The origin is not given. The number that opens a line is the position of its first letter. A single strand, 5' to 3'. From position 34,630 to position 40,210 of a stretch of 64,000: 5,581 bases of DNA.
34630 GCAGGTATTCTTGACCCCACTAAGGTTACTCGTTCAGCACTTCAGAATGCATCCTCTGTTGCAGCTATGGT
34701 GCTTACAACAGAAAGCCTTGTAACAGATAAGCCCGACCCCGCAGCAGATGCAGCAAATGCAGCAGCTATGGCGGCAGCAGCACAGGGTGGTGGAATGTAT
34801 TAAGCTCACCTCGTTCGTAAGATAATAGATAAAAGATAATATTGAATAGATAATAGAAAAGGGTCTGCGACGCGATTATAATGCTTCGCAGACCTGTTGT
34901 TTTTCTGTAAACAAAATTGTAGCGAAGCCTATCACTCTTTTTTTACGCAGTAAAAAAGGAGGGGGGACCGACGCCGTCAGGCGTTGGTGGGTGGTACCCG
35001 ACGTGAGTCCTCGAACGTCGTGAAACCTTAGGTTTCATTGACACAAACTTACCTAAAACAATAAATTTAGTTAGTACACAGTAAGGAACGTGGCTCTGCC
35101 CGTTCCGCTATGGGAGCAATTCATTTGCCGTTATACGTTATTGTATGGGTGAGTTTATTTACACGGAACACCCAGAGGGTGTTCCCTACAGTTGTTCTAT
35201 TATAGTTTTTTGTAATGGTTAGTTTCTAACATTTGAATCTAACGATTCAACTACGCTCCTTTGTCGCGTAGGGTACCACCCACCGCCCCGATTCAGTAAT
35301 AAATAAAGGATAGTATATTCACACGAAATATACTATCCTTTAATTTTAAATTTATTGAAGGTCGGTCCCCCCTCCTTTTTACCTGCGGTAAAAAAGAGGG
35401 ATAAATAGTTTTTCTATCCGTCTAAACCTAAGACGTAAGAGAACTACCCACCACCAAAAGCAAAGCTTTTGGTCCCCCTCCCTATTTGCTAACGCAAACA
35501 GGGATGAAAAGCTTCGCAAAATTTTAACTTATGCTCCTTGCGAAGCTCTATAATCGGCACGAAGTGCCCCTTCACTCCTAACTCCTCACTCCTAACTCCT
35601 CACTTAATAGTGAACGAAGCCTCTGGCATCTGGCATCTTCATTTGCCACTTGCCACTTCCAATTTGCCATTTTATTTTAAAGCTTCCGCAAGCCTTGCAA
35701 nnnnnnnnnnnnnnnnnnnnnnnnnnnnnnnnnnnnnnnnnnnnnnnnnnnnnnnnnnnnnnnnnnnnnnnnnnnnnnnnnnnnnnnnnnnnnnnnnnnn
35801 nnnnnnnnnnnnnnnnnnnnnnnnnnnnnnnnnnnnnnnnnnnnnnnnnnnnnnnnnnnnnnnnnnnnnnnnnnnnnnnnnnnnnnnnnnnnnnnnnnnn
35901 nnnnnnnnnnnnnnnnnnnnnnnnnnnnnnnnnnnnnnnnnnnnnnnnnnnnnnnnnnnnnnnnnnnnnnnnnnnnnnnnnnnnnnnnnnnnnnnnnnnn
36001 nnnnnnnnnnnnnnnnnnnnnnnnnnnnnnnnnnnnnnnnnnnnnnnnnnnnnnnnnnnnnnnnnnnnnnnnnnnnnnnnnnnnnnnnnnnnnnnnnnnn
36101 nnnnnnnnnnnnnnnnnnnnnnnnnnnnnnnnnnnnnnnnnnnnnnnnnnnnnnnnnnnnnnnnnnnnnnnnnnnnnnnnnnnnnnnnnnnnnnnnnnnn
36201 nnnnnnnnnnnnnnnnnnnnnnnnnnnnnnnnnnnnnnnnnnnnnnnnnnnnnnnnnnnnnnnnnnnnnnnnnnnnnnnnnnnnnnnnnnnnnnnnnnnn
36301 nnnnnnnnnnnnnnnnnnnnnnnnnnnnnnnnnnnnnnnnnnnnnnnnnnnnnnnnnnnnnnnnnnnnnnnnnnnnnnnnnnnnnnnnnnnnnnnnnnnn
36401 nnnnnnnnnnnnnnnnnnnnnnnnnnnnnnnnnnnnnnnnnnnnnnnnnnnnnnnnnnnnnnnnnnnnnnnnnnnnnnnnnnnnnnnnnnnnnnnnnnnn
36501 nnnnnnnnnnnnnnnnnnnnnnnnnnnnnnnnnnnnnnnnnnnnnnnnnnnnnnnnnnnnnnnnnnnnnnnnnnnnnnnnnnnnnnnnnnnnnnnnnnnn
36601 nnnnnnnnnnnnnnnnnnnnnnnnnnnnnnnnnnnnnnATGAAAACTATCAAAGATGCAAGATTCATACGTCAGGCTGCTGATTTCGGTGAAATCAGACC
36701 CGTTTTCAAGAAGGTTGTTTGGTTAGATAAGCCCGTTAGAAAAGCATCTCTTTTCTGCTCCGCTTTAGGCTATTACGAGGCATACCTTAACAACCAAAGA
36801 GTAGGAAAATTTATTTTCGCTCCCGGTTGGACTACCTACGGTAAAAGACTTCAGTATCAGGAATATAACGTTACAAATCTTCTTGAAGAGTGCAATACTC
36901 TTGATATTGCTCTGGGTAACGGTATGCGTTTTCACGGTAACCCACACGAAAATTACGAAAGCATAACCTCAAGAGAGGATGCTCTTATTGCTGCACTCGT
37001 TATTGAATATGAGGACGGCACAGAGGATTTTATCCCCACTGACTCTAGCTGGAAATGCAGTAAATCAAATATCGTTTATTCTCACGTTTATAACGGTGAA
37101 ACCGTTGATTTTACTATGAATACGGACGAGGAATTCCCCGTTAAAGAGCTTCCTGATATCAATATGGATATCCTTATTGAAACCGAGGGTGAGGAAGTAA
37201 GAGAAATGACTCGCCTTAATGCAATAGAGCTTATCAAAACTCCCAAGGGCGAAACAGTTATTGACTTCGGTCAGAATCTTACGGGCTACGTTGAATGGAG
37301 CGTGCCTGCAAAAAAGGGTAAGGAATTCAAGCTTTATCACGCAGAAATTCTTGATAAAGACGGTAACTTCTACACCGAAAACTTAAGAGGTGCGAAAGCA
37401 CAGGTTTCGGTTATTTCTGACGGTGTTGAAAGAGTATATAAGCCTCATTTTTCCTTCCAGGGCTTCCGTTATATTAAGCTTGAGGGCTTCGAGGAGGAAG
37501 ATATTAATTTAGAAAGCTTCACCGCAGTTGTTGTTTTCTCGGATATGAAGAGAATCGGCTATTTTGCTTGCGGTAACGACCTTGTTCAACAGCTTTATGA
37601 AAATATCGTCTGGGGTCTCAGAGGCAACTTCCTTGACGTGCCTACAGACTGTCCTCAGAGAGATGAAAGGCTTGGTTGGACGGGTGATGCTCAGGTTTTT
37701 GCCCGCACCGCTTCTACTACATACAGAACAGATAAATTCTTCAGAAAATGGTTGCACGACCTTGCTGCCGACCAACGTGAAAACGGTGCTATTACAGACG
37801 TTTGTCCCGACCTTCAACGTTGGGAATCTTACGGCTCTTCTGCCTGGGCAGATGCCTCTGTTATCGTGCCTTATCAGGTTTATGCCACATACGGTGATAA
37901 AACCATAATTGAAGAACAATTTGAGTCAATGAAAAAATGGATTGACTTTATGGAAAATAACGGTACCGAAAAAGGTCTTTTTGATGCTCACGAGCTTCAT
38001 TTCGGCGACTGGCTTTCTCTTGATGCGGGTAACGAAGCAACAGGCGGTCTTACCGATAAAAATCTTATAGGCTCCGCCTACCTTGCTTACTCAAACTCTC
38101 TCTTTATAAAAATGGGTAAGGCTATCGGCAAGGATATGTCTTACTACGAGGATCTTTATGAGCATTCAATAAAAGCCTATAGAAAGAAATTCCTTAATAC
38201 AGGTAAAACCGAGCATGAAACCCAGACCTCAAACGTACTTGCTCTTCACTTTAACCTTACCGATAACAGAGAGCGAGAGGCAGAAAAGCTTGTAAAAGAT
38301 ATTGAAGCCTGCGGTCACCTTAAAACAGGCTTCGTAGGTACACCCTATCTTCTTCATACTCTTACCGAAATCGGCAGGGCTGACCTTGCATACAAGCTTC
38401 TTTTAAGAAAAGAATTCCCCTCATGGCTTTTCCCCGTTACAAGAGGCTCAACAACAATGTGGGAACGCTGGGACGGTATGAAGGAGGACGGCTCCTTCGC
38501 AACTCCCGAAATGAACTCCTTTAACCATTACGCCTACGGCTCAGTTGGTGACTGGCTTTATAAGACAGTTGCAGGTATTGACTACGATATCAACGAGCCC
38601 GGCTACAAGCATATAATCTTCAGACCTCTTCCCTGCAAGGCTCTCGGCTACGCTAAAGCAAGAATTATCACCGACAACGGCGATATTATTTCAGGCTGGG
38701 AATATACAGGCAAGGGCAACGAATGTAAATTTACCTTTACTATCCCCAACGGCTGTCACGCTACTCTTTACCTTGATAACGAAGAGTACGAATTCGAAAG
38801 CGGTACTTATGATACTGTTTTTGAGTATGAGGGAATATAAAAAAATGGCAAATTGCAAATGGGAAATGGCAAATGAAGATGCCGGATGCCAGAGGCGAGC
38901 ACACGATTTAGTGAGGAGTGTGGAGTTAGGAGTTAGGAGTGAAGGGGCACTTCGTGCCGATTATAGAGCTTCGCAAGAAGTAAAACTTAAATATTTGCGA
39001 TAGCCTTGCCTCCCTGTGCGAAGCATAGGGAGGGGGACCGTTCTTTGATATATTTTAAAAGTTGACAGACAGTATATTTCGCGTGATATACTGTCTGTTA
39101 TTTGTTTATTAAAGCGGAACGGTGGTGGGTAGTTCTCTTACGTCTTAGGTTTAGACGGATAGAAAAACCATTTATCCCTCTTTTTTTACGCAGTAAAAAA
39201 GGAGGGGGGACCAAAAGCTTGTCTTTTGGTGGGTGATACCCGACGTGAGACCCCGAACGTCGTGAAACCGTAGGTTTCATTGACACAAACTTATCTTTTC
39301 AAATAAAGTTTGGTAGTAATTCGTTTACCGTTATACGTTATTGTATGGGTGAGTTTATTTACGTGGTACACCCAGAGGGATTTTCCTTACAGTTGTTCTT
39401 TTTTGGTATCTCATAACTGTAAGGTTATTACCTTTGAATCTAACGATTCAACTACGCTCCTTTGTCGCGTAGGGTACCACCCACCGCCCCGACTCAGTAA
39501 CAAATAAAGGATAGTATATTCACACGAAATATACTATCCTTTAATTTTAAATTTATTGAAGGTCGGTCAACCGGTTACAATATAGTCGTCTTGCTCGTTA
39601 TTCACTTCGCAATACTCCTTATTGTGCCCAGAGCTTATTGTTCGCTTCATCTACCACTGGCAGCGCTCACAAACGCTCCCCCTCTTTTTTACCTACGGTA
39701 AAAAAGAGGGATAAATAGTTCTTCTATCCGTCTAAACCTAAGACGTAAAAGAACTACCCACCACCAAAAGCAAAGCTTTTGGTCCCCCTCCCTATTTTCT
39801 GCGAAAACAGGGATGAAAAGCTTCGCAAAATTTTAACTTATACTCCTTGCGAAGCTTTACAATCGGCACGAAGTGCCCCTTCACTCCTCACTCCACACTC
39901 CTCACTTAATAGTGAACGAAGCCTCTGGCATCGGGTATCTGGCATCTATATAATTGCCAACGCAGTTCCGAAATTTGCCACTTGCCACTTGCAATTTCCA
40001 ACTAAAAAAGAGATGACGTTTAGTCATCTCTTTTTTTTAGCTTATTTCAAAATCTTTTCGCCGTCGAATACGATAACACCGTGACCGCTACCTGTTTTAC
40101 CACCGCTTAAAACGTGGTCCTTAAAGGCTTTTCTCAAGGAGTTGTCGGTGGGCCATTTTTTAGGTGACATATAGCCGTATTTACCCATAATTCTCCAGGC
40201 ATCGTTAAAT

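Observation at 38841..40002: Copy B is a 1.16-kb composite: the core flanked by ~300-bp inverted arms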

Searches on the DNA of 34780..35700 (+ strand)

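Call 5: search_rna_families(source=window, start=34780, end=35700, threshold=evalue, max_evalue=10, show_alignments=3)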
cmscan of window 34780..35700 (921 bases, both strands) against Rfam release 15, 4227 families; matches with E-value up to 10: 12.
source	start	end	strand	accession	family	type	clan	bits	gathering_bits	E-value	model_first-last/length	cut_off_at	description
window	35294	35349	-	RF03445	mir-7552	Gene; miRNA;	-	20.6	59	1.7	1-63/63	no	mir-7552 microRNA precursor family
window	34822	34945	+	RF02449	ncr1015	Gene; sRNA;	-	20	60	4.9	1-121/121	no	Bacillus sRNA ncr1015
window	35460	35517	-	RF03658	mir-2300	Gene; miRNA;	-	19.3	90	0.55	1-74/74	no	mir-2300 microRNA precursor family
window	35304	35398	-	RF02921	RT-14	Gene; sRNA;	-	18.2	48.1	9.1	1-144/144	no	RT-14 RNA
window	35297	35402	-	RF02641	Spy490483c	Gene; sRNA;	-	16.6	65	5.5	1-98/98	no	S. pyogenes small RNA Spy490483c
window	35307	35436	-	RF04180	BTnc231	Gene; sRNA;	-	16.1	80.4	1.5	1-154/154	no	Bacteroides sRNA BTnc231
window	34970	34987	+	RF01343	CRISPR-DR33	Gene; CRISPR;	-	15.1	39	6.3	16-33/37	no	CRISPR RNA direct repeat element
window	34884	34958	-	RF01625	ceN28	Gene; snRNA; snoRNA; CD-box;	-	14.9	70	6.2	1-88/88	no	Caenorhabditis snoRNA ceN28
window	35303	35343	-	RF04156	MIR2670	Gene; miRNA;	-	14.4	117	3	1-200/200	no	MIR2670 microRNA precursor family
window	35373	35406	+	RF01370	CRISPR-DR57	Gene; CRISPR;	-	14.1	39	7.9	1-37/37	no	CRISPR RNA direct repeat element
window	35512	35627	+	RF01956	NEAT1_2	Gene; lncRNA;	-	14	60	3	1-116/116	no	Nuclear enriched abundant transcript 1 conserved region 2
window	35460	35531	-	RF02608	AbsR11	Gene; sRNA;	-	12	158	9.9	1-200/200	no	Acinetobacter sRNA 11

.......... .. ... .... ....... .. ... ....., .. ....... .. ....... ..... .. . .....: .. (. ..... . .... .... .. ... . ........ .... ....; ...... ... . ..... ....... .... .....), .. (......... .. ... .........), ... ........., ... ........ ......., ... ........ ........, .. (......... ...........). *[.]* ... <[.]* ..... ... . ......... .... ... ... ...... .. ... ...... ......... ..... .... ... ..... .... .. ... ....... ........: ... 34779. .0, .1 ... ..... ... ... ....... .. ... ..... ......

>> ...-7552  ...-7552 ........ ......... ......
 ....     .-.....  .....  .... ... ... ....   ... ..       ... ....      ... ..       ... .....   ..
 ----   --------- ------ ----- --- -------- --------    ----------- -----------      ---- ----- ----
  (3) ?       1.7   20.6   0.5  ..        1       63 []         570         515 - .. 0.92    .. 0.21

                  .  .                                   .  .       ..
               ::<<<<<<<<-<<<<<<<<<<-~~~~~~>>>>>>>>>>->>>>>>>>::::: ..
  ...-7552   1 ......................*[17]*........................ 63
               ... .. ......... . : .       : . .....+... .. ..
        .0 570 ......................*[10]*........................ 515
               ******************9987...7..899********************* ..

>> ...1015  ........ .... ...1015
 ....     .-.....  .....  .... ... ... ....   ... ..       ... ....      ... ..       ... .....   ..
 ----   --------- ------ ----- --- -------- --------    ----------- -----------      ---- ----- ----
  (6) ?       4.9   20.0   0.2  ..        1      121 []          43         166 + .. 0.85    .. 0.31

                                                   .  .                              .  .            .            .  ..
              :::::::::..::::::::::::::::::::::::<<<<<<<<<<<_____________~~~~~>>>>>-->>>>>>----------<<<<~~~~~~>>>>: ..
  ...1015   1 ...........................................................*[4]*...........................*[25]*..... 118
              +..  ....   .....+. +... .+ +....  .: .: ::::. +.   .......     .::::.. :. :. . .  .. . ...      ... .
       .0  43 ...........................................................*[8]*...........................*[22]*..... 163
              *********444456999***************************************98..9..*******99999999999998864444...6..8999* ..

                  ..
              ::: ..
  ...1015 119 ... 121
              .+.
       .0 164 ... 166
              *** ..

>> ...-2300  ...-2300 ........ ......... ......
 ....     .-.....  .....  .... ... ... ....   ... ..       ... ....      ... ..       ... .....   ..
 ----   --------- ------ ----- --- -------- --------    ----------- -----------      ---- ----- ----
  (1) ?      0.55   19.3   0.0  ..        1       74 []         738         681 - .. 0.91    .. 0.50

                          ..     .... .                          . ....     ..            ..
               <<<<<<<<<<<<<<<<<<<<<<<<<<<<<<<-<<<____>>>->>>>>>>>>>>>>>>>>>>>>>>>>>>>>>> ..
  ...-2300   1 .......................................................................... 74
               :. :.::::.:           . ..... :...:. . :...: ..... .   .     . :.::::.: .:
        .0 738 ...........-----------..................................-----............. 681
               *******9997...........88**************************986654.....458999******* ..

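Call 64: search_dna_similar(query=window:34819-35672:+, collection=plasmids, mode=distant, max_rows=10)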
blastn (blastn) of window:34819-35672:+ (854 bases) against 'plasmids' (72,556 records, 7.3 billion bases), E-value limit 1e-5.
No match.

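Call 65: search_dna_similar(query=window:34819-35672:+, collection=phages, mode=distant, max_rows=10)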
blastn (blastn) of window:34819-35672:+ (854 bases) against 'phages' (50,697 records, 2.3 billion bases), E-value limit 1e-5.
No match.

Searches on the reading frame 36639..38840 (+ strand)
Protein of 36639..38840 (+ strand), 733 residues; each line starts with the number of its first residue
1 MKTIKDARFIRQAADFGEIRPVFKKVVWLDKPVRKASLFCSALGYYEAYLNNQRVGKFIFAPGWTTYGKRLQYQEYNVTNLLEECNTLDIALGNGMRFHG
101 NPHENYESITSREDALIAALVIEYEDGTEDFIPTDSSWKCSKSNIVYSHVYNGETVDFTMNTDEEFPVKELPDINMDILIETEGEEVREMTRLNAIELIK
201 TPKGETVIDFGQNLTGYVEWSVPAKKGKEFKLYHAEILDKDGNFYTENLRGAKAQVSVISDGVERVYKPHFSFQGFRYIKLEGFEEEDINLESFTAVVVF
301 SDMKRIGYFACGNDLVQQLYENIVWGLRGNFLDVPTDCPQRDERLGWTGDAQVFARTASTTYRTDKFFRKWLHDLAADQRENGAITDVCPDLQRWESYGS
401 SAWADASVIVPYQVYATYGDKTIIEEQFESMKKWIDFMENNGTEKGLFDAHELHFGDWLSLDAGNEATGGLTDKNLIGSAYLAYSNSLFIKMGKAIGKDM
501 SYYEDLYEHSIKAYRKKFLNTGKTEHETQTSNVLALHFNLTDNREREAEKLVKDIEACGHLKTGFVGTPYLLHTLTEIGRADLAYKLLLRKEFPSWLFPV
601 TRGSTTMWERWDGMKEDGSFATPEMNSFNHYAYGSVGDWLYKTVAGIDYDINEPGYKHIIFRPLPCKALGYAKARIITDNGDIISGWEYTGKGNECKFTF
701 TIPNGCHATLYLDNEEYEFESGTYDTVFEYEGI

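Call 21: find_encoding_contigs(protein=window:36639-38840:+, flank=10000, max_places=10)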
Protein window:36639-38840:+ (733 aa): no gene with exactly this product is on record in the collection.

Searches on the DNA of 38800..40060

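Call 6: search_rna_families(source=window, start=38800, end=40060, threshold=evalue, max_evalue=10, show_alignments=3)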
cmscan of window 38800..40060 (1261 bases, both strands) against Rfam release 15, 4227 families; matches with E-value up to 10: 20.
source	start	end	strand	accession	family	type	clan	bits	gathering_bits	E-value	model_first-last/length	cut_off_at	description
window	40006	40058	-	RF02418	Spd-sr07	Gene; sRNA;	-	26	55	0.21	1-63/63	no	Streptococcus sRNA Spd-sr07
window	39942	40035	-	RF02420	Bp1_162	Gene; sRNA;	-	23.3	50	0.29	1-100/100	no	Burkholderia sRNA Bp1_Cand612_SIPHT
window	39500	39545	-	RF03445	mir-7552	Gene; miRNA;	-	23.2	59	0.59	1-63/63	no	mir-7552 microRNA precursor family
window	39995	40060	-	RF01774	rpsL_ricks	Cis-reg; leader;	-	22.8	60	8.2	66-131/131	5'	Rickettsia rpsL leader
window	39066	39097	+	RF00743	mir-308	Gene; miRNA;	-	20.1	60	0.3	1-63/63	no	mir-308 microRNA precursor family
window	38882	38939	+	RF01276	sR53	Gene; snRNA; snoRNA; CD-box;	-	20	49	0.056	1-60/60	no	Small nucleolar RNA sR53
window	39458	39609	+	RF03532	SQ2397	Cis-reg;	-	19.8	100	0.87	1-243/243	no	Cis-regulator of HTH transcription factor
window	39995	40060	+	RF01808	MicX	Gene; sRNA;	-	19.7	75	0.11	1-65/194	3'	MicX Vibrio cholerae sRNA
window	39502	39542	-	RF04344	Plastid-psbA-3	Cis-reg;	CL00153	19.4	48.4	1.7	1-57/57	no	Plastid-psbA-3 3UTR RNA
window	39037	39123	+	RF00130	mir-192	Gene; miRNA;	-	18.3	54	0.41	1-76/76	no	mir-192/215 microRNA precursor family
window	39502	39547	+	RF04341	Plastid-psbJ-5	Cis-reg;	CL00152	18.2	53.1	3.2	1-59/59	no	Plastid-psbJ-5 3UTR RNA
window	40005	40046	-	RF01743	leu-phe_leader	Cis-reg; leader;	-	18.2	70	4.7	1-162/162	no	leu/phe leader RNA from Lactococcus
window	40004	40036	-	RF03623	mir-1252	Gene; miRNA;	-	17.6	70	8.9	1-65/65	no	mir-1252 microRNA precursor family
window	40004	40036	+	RF03623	mir-1252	Gene; miRNA;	-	17.6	70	8.9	1-65/65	no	mir-1252 microRNA precursor family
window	39712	39821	+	RF01467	rli36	Gene; sRNA;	-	17.5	50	6.3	1-84/84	no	Listeria sRNA rli36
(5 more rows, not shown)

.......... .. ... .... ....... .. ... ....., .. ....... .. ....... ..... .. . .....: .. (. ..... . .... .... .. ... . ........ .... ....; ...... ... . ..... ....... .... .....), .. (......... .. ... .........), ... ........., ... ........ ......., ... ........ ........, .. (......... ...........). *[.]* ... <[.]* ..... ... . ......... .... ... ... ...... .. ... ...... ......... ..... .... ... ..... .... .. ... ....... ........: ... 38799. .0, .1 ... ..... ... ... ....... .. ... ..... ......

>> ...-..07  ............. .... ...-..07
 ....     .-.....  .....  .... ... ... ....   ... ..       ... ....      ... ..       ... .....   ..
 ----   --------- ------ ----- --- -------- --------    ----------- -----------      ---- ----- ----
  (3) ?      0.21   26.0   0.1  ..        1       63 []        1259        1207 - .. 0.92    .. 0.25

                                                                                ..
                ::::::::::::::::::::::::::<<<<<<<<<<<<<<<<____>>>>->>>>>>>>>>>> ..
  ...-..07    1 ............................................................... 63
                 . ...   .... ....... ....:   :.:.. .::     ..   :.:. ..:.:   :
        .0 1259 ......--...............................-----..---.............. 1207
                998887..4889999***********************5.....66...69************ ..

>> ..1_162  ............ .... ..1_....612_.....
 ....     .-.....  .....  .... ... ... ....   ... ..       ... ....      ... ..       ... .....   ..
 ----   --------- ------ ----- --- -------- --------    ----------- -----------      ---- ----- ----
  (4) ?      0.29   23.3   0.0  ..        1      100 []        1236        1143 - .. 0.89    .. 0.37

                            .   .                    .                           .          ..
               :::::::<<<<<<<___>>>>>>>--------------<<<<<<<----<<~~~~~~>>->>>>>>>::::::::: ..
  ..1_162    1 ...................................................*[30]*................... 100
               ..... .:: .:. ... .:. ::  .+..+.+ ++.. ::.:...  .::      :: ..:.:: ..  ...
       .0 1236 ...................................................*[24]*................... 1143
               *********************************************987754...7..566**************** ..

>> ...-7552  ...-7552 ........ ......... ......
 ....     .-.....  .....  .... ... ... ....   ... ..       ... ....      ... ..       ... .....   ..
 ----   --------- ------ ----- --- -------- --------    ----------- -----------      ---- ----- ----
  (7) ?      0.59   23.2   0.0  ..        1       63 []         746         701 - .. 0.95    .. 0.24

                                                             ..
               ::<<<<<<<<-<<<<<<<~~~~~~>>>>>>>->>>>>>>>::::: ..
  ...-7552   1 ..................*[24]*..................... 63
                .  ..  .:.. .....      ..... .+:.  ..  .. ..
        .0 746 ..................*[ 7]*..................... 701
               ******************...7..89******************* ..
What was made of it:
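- On Described structured RNA family (Rfam 15): Within the element, the best matches at E up to 10 are chance-level, about 40% or less of each family's gathering score (calls 5, 6).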
